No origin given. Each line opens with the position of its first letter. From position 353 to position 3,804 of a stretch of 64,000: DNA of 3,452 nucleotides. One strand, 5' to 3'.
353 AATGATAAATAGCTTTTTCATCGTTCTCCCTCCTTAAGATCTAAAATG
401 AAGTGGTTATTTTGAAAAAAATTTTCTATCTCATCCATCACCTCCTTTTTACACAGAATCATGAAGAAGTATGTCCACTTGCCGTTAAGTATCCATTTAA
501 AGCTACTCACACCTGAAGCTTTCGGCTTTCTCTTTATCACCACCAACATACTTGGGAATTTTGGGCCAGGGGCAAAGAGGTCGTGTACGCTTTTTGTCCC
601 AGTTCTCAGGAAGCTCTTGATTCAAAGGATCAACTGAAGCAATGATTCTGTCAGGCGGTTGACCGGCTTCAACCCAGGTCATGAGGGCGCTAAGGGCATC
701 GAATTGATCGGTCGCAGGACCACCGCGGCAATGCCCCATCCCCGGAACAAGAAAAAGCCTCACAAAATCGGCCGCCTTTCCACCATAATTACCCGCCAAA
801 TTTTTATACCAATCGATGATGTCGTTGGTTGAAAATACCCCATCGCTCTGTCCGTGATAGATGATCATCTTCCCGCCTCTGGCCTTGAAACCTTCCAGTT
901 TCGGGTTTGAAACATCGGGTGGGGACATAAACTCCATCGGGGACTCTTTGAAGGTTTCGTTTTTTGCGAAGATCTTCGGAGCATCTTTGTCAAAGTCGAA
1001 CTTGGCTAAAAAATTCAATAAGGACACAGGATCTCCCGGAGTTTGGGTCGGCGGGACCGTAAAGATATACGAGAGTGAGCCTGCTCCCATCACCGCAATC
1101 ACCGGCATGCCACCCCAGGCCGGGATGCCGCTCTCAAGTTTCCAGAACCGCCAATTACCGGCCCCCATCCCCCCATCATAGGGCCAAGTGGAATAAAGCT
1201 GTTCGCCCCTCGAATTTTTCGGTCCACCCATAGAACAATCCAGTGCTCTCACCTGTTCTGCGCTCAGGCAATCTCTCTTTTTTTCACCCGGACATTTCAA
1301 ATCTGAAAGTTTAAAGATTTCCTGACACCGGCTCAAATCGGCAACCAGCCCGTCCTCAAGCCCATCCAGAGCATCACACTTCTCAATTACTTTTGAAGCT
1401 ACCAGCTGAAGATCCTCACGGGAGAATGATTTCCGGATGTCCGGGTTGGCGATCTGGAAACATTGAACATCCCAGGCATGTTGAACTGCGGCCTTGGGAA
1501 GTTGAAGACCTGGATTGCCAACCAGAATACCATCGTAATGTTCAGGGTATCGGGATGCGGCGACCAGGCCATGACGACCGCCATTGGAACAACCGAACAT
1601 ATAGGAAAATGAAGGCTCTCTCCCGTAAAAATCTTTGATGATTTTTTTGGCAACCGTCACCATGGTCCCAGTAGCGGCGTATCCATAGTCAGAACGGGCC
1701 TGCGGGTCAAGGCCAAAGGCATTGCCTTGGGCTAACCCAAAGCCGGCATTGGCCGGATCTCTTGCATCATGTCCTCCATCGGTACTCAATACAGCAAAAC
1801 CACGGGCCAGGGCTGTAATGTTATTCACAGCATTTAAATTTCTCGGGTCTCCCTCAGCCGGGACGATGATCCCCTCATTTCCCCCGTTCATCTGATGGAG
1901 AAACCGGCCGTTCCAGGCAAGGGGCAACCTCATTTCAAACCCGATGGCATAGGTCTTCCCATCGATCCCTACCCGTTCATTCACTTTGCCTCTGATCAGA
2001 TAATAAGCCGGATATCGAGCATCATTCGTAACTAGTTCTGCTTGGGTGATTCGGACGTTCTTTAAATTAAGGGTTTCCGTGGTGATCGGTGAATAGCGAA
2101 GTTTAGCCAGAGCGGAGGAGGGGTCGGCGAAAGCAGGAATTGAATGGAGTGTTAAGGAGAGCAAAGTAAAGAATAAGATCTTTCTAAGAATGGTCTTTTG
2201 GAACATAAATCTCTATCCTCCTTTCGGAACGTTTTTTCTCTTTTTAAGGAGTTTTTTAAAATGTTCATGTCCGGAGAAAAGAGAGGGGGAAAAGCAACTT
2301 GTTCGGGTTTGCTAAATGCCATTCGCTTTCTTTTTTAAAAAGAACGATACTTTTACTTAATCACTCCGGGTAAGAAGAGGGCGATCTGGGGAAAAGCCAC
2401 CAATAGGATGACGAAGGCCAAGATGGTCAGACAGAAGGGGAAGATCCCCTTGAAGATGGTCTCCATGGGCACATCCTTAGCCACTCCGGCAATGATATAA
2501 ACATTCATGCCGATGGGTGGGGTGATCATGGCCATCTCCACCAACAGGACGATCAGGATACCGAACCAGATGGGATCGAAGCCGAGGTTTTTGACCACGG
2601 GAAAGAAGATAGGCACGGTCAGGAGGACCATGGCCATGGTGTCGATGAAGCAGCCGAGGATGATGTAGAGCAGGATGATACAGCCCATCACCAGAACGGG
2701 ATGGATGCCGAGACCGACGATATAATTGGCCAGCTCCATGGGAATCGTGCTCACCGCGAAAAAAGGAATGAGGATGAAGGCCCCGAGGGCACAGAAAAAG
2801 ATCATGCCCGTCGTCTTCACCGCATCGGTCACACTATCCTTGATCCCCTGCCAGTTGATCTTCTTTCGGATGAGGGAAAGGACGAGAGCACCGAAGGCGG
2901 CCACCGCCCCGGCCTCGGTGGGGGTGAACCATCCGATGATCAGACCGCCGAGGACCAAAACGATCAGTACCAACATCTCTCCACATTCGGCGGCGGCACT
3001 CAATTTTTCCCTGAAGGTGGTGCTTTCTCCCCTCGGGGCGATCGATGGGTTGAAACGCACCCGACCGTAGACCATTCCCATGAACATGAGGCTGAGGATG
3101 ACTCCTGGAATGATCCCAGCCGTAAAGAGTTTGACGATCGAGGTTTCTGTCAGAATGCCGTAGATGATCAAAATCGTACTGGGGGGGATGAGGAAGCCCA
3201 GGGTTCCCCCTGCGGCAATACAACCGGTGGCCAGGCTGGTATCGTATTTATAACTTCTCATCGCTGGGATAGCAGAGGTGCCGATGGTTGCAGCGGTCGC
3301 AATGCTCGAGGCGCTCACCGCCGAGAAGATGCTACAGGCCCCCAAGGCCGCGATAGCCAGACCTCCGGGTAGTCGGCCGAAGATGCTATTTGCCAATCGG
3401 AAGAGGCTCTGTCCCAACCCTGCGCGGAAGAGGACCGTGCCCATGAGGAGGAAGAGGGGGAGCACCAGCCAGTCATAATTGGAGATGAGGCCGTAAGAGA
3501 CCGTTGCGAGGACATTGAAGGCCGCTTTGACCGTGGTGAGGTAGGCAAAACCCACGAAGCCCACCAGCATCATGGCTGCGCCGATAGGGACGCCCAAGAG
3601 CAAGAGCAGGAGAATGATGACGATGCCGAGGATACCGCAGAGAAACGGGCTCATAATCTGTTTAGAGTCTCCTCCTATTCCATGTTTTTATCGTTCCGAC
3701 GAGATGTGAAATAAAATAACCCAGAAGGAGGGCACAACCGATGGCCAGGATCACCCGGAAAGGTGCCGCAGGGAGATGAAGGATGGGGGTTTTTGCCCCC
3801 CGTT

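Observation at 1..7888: Anaerobic ester-scavenging module: periplasmic MHETase/tannase-family esterase embedded in a twin-DctP TRAP operon with a CoA ligase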

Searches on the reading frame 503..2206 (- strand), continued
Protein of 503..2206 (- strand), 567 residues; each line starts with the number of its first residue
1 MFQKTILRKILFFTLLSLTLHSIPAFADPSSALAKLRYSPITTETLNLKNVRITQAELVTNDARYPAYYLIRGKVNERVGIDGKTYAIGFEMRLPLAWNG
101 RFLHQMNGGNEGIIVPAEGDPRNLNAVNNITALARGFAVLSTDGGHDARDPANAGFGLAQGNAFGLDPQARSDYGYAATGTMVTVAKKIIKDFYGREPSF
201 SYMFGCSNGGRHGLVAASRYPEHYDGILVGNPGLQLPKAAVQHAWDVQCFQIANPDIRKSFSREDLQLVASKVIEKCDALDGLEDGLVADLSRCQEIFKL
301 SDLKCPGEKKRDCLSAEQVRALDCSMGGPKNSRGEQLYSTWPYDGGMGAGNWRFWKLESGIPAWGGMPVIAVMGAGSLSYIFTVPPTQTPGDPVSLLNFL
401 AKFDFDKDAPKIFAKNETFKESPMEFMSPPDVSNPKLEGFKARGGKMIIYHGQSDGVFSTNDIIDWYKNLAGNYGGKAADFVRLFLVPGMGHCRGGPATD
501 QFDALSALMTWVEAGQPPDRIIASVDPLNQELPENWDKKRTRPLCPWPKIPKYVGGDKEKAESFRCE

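Call 34: search_protein_families(library=ncbifam, proteins=[L004:11934-13547:+, L004:13544-14050:+, L004:14059-16347:+, L004:16344-18701:+, L086:17517-18509:+], max_evalue=1e-10)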
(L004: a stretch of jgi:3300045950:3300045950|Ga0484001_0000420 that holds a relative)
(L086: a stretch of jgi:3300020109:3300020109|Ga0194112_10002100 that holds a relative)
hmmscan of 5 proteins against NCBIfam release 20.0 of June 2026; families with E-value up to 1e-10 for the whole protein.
L004:11934-13547:+ (537 aa): 102 families (the best 25 are shown)
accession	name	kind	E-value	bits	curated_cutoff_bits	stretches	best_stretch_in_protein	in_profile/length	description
NF004837.0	PRK06187.1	subfamily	7.7e-157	522.7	476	1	17-533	9-528/531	long-chain-fatty-acid--CoA ligase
NF006182.0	PRK08316.1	subfamily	4.4e-139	464.3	663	1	10-530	5-520/523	fatty acyl-CoA synthetase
NF005307.0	PRK06839.1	equivalog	4e-112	375.4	748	1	22-527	8-493/496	o-succinylbenzoate--CoA ligase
NF005676.0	PRK07470.1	equivalog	2.4e-108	363.1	774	1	13-528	17-530/544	acyl-CoA synthetase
NF005857.1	PRK07786.1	exception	2.1e-102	343.2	733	1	18-527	11-512/513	fatty-acid--CoA ligase FadD5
NF009233.0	PRK12583.1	subfamily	1.4e-100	337.3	832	1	17-526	19-549/558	fatty acid CoA ligase family protein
NF006181.0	PRK08314.1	subfamily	1.9e-96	323.6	705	2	164-533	196-560/563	long-chain-fatty-acid--CoA ligase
NF005801.1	PRK07656.1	equivalog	2.5e-96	323.3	657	1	19-524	4-500/500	FadD3 family acyl-CoA ligase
NF002966.0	PRK03640.1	equivalog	3e-95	319.6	556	1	23-527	9-480/483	o-succinylbenzoate--CoA ligase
NF052269.1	Staph_lig_FadD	equivalog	1.3e-94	317.3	650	1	22-531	6-497/499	long-chain-fatty-acid--CoA ligase FadD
NF006020.0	PRK08162.1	subfamily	2.3e-92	310.1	677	1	20-530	23-541/545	acyl-CoA synthetase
NF004838.1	PRK06188.1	equivalog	3.9e-90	302.6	875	1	31-527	24-523/524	fatty-acid--CoA ligase FadD8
NF004797.0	PRK06145.1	equivalog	5.9e-90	302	850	1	25-530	11-498/499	acyl-CoA synthetase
NF052580.1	Str24CoAsynCasG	equivalog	1.6e-82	277.6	750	1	24-523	48-546/548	steroid-24-oyl-CoA synthetase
TIGR01923.1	menE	equivalog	9.6e-82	275.2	330.15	1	43-522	1-441/442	o-succinylbenzoate--CoA ligase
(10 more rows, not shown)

L004:13544-14050:+ (168 aa): 10 families
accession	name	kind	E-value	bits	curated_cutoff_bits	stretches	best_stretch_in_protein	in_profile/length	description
NF041020.1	glyceraldDH_gamma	equivalog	8.7e-50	168.5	290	1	5-166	9-161/164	glyceraldehyde dehydrogenase subunit gamma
TIGR03198.1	pucE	equivalog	1.7e-48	163.9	254.3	1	8-163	3-148/151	xanthine dehydrogenase subunit E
TIGR03193.1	4hydroxCoAred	equivalog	9.1e-45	152.2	257.8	1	24-161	10-145/148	4-hydroxybenzoyl-CoA reductase subunit gamma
NF043084.2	XdhC_XDHase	equivalog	1.1e-44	151.6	217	1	7-162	1-148/151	xanthine dehydrogenase subunit XdhC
NF045668.1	pterin_aldehy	equivalog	3.2e-40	138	1100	1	29-163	16-151/905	molybdopterin-dependent aldehyde oxidoreductase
NF008514.0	PRK11433.1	equivalog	1.7e-38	132.3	322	1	6-166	50-216/218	aldehyde dehydrogenase iron-sulfur subunit PaoA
TIGR03311.1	Se_dep_XDH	equivalog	4.9e-38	130.8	830.45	1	22-161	5-141/848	selenium-dependent xanthine dehydrogenase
TIGR02963.1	xanthine_xdhA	equivalog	1.1e-35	123.2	467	1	27-160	13-154/468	xanthine dehydrogenase small subunit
NF007387.0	PRK09908.1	equivalog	3e-34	117.7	212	1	8-162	8-154/159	xanthine dehydrogenase iron sulfur-binding subunit XdhC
TIGR02969.1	mam_aldehyde_ox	subfamily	1.6e-24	85.5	1912.3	1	27-161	15-158/1330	aldehyde oxidase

L004:14059-16347:+ (762 aa): 13 families
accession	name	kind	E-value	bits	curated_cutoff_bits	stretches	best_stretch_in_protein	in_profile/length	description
TIGR03194.1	4hydrxCoA_A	equivalog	8.2e-116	388.2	994.55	1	11-749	1-746/746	4-hydroxybenzoyl-CoA reductase subunit alpha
NF007426.0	PRK09970.1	equivalog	6.3e-114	381.6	916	1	4-749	3-755/761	xanthine dehydrogenase molybdenum-binding subunit XdhA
NF043082.1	XdhA_XDHase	equivalog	2.7e-112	376.3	780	1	7-750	1-753/758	xanthine dehydrogenase subunit XdhA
NF041018.1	glyceraldDH_alpha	equivalog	4e-95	319.8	790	1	6-745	2-740/741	glyceraldehyde dehydrogenase subunit alpha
TIGR03196.1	pucD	equivalog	1.7e-87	294.6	783.65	2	7-551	3-544/763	xanthine dehydrogenase subunit D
TIGR03313.1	Se_sel_red_Mo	hypoth_equivalog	2.4e-76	257.2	1101.9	2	166-751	361-951/951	molybdopterin-dependent oxidoreductase Mo/Fe-S-binding subunit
NF040766.1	CODH_aero_grp5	exception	1.2e-75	255.2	950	2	4-588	2-592/785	aerobic carbon-monoxide dehydrogenase large subunit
NF045668.1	pterin_aldehy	equivalog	2.6e-73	247.5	1100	1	7-749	175-904/905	molybdopterin-dependent aldehyde oxidoreductase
NF041671.1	peri_hyde_PaoC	equivalog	4.7e-69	233.5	1180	1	4-751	15-733/735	aldehyde oxidoreductase molybdenum-binding subunit PaoC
TIGR02416.1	CO_dehy_Mo_lg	equivalog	6.4e-68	229.6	991.15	1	19-747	5-769/770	aerobic carbon-monoxide dehydrogenase large subunit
TIGR03311.1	Se_dep_XDH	equivalog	7.2e-67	226.1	830.45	1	6-726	161-827/848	selenium-dependent xanthine dehydrogenase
TIGR02965.1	xanthine_xdhB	equivalog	1.4e-39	135.9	849.5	1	10-572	4-555/758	xanthine dehydrogenase molybdopterin binding subunit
TIGR02969.1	mam_aldehyde_ox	subfamily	1.1e-11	42.9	1912.3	1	17-719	586-1268/1330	aldehyde oxidase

L004:16344-18701:+ (785 aa): 25 families
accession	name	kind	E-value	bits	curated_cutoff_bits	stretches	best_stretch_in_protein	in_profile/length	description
NF009410.0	PRK12771.1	subfamily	8.2e-123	410.9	516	1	165-622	47-513/566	NAD(P)-binding protein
NF009454.0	PRK12814.1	equivalog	3.9e-121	405.5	916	1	162-630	98-582/657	putative NADPH-dependent glutamate synthase small subunit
NF009414.0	PRK12778.1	equivalog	5.7e-98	329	1103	1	167-557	338-750/752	bifunctional dihydroorotate dehydrogenase B NAD binding subunit/NADPH-dependent glutamate synthase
TIGR03315.1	Se_ygfK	equivalog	2.5e-90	303.3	835.3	1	167-624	446-890/1012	putative selenate reductase subunit YgfK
TIGR01316.1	gltA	equivalog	9.6e-84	281.7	471.75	1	166-554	36-447/449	NADPH-dependent glutamate synthase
TIGR01318.1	gltD_gamma_fam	subfamily_domain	1e-79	268.3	482.95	1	168-553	50-462/467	glutamate synthase, small subunit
NF010590.0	PRK13984.1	equivalog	4.5e-78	262.9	946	1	168-558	198-608/611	putative oxidoreductase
NF009408.0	PRK12769.1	equivalog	7.1e-74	249.1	1003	1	168-556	236-651/659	formate-dependent uric acid utilization protein AegA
NF009413.0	PRK12775.1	equivalog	5.5e-65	219.8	1895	1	167-577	340-776/1006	putative trifunctional 2-polyprenylphenol hydroxylase/glutamate synthase subunit beta/ferritin domain-containing protein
NF009409.0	PRK12770.1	subfamily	7.4e-64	216.1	343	1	252-560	13-354/360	putative glutamate synthase subunit beta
NF009415.0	PRK12779.1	equivalog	9.3e-61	205.8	1519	1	170-566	212-636/944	putative bifunctional glutamate synthase subunit beta/2-polyprenylphenol hydroxylase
NF009451.0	PRK12809.1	equivalog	3.6e-59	200.6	1154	1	168-550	219-628/639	formate-dependent uric acid utilization protein YgfT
TIGR01317.1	GOGAT_sm_gam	subfamily_domain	7.1e-59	199.9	447.7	1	169-558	55-480/485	glutamate synthase small subunit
NF045663.1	diclust_near_Sec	equivalog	4.2e-45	154.1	530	1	167-355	19-202/759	pyridine nucleotide-disulfide oxidoreductase/dicluster-binding protein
NF041019.1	glyceraldDH_beta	equivalog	6.3e-44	150.3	350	2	628-780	122-278/280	glyceraldehyde dehydrogenase subunit beta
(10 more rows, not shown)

L086:17517-18509:+ (330 aa): 0 families

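Call 53: search_protein_families(library=pfam, proteins=[L040:61-696:+, L040:712-1485:+, L040:4995-6809:+, L040:6819-7691:+, L040:9442-10875:+, L014:5939-7057:+, L014:9071-10060:+, L014:10098-10751:+, L014:3805-5178:-, L014:10912-12219:-], max_evalue=0.00001)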
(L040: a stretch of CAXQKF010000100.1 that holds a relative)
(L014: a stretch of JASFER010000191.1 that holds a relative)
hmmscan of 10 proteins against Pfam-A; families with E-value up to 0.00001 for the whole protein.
L040:61-696:+ (211 aa): 2 families
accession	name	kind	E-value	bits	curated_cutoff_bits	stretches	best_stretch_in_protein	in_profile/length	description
PF00106.31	adh_short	-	9.8e-27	94.1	26.6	1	8-160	52-192/195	short chain dehydrogenase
PF13561.12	adh_short_C2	-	2.5e-26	93.1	27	1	5-203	43-232/236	Enoyl-(Acyl carrier protein) reductase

L040:712-1485:+ (257 aa): 2 families
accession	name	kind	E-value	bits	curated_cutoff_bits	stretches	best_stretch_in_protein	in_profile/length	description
PF00378.25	ECH_1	-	4.9e-43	147.7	27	1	12-256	2-248/251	Enoyl-CoA hydratase/isomerase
PF16113.10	ECH_2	-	3.4e-21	76.5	27.2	1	17-199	2-189/335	Enoyl-CoA hydratase/isomerase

L040:4995-6809:+ (604 aa): 2 families
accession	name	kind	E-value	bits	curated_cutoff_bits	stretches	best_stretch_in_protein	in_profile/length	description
PF00501.34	AMP-binding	-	8.2e-52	176.7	29.9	1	44-424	2-384/384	AMP-binding enzyme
PF23562.2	AMP-binding_C_3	-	2.7e-08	34.7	20.8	1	490-597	25-123/124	AMP-binding enzyme C-terminal domain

L040:6819-7691:+ (290 aa): 1 family
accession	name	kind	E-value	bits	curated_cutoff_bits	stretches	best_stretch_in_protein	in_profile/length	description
PF04909.20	Amidohydro_2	-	2.5e-51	175.6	26.4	1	10-288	1-288/289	Amidohydrolase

L040:9442-10875:+ (478 aa): 5 families
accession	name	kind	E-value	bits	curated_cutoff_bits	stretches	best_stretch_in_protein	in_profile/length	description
PF00441.29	Acyl-CoA_dh_1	-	4.7e-27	95.4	22.4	1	269-425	1-148/150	Acyl-CoA dehydrogenase, C-terminal domain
PF02770.24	Acyl-CoA_dh_M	-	4.3e-15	56.1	33.3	1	157-258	2-95/97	Acyl-CoA dehydrogenase, middle domain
PF02771.21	Acyl-CoA_dh_N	-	7.2e-15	55.8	22.9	1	74-151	34-112/113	Acyl-CoA dehydrogenase, N-terminal domain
PF22924.1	ACOX_C_alpha1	-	4e-07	30.4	27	1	278-417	3-159/169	Acyl-CoA oxidase, C-alpha1 domain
PF08028.16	Acyl-CoA_dh_2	-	8e-07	29.8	22.7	1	291-415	8-133/134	Acyl-CoA dehydrogenase, C-terminal domain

L014:5939-7057:+ (372 aa): 1 family
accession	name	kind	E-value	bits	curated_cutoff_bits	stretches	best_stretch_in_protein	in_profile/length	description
PF00724.26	Oxidored_FMN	-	3.5e-67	227.5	27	1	5-330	2-340/342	NADH:flavin oxidoreductase / NADH oxidase family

L014:9071-10060:+ (329 aa): 5 families
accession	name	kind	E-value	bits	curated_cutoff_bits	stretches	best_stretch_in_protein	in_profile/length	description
PF01370.27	Epimerase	-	8.2e-12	45.5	20.9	1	4-186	1-194/240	NAD dependent epimerase/dehydratase family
PF13460.12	NAD_binding_10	-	2.2e-10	41.2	27.2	1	8-127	1-109/184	NAD(P)H-binding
PF04321.23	RmlD_sub_bind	-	9.8e-10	38.4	27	1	2-243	1-229/287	RmlD substrate binding domain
PF01073.25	3Beta_HSD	-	3e-08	33.5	22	1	5-129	1-129/280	3-beta hydroxysteroid dehydrogenase/isomerase family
PF02719.21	Polysacc_synt_2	-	7.8e-06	25.7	20.2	1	4-116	1-128/293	Polysaccharide biosynthesis protein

L014:10098-10751:+ (217 aa): 1 family
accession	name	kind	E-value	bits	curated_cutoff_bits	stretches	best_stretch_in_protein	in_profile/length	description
PF00857.26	Isochorismatase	-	2.3e-23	83.6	27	1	13-191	2-157/175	Isochorismatase domain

L014:3805-5178:- (457 aa): 4 families
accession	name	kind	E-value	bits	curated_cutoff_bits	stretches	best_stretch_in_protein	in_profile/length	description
PF02754.22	CCG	-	3.7e-11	43.4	20.6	1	310-401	2-84/85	Cysteine-rich domain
PF13183.11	Fer4_8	-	6.5e-10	39.8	27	1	43-104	2-68/68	4Fe-4S dicluster domain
PF13534.11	Fer4_17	-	5.6e-08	33.6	22.2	1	46-105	2-61/61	4Fe-4S dicluster domain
PF13187.11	Fer4_9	-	2e-07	31.4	27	1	46-103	2-50/52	4Fe-4S dicluster domain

L014:10912-12219:- (435 aa): 1 family
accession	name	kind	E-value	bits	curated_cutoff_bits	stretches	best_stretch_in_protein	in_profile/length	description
PF01208.23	URO-D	-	1.7e-20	73.8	23.9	1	230-429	144-343/346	Uroporphyrinogen decarboxylase (URO-D)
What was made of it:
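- In L040 it lies within SDR, enoyl-CoA hydratase, DctPQM, AMP-ligase, Amidohydro_2, esterase, acyl-CoA dehydrogenase (call 53).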

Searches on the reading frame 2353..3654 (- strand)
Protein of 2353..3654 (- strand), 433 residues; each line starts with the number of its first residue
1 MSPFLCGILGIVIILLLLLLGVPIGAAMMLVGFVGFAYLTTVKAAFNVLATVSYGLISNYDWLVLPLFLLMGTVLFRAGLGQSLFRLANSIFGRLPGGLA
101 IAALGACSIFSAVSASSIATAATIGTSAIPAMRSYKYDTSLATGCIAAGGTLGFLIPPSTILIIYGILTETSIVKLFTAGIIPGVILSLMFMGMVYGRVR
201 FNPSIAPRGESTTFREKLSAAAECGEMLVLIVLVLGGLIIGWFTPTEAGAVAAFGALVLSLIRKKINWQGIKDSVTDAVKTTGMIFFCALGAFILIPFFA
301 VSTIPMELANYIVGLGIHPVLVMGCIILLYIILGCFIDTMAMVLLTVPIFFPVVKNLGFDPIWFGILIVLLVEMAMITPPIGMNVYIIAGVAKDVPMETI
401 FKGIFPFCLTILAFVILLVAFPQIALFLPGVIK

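Call 4: search_protein_families(library=pfam, proteins=[window:2353-3654:-])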
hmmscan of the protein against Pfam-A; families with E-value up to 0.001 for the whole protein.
window:2353-3654:- (433 aa): 1 family
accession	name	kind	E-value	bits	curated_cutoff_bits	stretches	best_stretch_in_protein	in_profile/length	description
PF06808.19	DctM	-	3.8e-96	322.9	23.8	1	11-424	1-413/413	Tripartite ATP-independent periplasmic transporter, DctM component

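Call 7: search_protein_families(library=ncbifam, proteins=[window:2353-3654:-], max_evalue=0.00001)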
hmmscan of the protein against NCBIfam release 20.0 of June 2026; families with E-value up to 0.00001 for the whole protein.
window:2353-3654:- (433 aa): 3 families
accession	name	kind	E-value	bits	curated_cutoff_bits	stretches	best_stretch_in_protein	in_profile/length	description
TIGR00786.1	dctM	subfamily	6e-100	334.8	268.45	1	21-429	1-405/405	TRAP transporter large permease subunit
NF011634.1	PRK15060.1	equivalog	1.2e-54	186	800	1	11-424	7-416/425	2,3-diketo-L-gulonate TRAP transporter large permease YiaN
TIGR02123.1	TRAP_fused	subfamily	4.2e-24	85.2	320.65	1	53-416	159-524/615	TRAP transporter fused permease subunit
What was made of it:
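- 2353..3654 (-): dctM1, TRAP large permease, 433 aa. Calls 4, 7.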
